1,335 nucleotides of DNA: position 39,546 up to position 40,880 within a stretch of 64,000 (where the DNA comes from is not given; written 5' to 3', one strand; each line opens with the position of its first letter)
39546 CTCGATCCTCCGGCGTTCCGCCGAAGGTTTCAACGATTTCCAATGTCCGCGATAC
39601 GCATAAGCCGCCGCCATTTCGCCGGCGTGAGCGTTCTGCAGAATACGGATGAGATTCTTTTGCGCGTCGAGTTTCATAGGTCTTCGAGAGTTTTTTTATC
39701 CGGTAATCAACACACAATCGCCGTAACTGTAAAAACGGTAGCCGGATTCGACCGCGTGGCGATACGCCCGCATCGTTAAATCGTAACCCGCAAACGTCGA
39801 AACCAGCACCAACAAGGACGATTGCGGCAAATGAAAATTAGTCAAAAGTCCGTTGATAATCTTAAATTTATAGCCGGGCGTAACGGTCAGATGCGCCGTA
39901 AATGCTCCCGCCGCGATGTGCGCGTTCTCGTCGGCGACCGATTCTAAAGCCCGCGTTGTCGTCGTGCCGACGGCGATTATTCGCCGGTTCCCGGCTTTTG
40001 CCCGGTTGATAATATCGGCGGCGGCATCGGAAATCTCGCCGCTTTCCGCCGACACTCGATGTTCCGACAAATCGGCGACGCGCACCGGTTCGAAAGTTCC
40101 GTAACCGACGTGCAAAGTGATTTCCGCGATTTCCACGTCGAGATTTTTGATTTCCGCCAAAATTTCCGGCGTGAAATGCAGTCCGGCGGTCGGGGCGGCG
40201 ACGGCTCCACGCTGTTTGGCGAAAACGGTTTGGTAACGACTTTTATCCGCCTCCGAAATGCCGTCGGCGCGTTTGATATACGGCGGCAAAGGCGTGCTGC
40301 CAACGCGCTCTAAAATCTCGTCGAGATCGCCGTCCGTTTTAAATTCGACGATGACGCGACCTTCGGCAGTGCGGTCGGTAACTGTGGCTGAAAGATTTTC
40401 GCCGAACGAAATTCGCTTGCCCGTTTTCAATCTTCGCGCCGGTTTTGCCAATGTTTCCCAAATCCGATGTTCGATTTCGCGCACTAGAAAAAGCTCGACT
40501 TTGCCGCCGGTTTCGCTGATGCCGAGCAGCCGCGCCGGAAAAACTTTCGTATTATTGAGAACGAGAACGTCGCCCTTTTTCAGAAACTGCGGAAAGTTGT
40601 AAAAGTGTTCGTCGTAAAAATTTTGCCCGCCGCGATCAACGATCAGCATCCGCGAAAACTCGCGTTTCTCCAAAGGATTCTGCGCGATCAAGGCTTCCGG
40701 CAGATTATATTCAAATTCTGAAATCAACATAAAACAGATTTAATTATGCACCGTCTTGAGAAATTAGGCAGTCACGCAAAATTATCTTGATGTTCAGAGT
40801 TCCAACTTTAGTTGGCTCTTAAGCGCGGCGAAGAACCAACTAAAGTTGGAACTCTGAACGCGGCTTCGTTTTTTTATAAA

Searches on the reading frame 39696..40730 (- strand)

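Call 47: search_protein_families(library=pfam, proteins=[window:39696-40730:-], max_evalue=0.001)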
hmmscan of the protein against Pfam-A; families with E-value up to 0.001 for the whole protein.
window:39696-40730:- (344 aa): 1 family
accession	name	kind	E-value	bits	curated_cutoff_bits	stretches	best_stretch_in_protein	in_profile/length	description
PF02547.20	Queuosine_synth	-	1.3e-126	422.5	25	1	4-342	2-322/322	Queuosine biosynthesis protein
